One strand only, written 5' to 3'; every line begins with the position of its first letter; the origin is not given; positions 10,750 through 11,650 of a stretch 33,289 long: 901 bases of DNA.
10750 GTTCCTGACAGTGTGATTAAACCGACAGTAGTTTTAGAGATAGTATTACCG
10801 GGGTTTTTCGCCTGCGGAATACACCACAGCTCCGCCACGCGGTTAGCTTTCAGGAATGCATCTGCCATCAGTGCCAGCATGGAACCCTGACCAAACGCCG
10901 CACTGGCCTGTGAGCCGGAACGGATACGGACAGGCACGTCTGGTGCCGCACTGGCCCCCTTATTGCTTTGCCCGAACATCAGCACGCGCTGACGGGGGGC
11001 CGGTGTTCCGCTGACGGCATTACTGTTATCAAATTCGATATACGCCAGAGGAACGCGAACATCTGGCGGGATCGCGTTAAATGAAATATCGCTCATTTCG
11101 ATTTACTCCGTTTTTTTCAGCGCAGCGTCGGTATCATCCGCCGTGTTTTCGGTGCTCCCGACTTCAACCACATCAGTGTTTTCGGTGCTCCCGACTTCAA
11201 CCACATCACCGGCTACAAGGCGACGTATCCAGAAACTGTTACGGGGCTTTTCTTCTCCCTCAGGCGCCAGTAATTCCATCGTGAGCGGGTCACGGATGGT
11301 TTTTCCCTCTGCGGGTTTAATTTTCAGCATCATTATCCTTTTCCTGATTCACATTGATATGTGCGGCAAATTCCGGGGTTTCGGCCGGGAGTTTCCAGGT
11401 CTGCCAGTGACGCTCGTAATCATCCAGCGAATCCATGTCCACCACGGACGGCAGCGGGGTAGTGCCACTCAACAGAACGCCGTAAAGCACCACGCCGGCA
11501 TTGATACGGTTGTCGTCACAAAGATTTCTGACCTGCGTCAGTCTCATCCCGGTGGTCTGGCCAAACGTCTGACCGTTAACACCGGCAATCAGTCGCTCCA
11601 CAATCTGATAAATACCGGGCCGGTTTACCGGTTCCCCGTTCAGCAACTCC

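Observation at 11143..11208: Perfect 33-bp tandem duplication inside the gp38-like gene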

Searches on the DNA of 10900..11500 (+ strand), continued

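Call 63: search_dna_similar(query=window:11125-11226:+, collection=ecoli_genomes, mode=distant, max_rows=12, max_evalue=0.001)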
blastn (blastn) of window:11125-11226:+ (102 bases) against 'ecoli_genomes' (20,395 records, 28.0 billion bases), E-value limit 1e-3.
Records with a match: 44; places in all: 51; records where one place covers at least 80% of the query: 44.
Genomes with a match: 44 of 5426; with a place that covers at least 80% of the query: 44. Places per genome that has any: lowest 1, median 1, highest 3. On chromosomes: 51 places; on plasmids: 0.
Best place of each record, by identity: >=99% 28; 95-99% 16.
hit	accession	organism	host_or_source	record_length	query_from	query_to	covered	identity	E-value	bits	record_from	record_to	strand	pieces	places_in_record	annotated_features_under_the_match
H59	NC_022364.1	Escherichia coli LY180 strain LY180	-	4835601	1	102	100%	99.0%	2e-16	182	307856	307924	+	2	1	DUF2635 domain-containing protein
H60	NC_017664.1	Escherichia coli W strain W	-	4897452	1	102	100%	99.0%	2e-16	182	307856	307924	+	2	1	DUF2635 domain-containing protein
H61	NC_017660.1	Escherichia coli KO11FL strain KO11FL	-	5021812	1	102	100%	99.0%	2e-16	182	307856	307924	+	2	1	DUF2635 domain-containing protein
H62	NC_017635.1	Escherichia coli W strain W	-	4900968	1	102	100%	99.0%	2e-16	182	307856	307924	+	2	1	DUF2635 domain-containing protein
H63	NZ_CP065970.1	Escherichia coli strain FDAARGOS_1058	missing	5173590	1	102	100%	99.0%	2e-16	182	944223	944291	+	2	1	DUF2635 domain-containing protein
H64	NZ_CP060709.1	Escherichia coli strain ST18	not applicable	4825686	1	102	100%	99.0%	2e-16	182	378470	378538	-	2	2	DUF2635 domain-containing protein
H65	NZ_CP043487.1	Escherichia coli strain AQ15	missing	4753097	1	102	100%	99.0%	2e-16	182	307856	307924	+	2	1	DUF2635 domain-containing protein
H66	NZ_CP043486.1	Escherichia coli strain SL112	missing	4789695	1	102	100%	99.0%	2e-16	182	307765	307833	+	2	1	DUF2635 domain-containing protein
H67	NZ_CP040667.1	Escherichia coli strain S17-1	Homo sapiens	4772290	1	102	100%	99.0%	2e-16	182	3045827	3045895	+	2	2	DUF2635 domain-containing protein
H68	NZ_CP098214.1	Escherichia coli strain Z0117EC0036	Canis lupus familiaris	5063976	1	102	100%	99.0%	2e-16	182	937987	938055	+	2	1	DUF2635 domain-containing protein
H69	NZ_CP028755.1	Escherichia coli strain A20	Mexican long-nosed bat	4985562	1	102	100%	99.0%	2e-16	182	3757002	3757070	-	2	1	DUF2635 domain-containing protein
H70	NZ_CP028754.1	Escherichia coli strain A21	opossum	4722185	1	102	100%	99.0%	2e-16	182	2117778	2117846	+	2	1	DUF2635 domain-containing protein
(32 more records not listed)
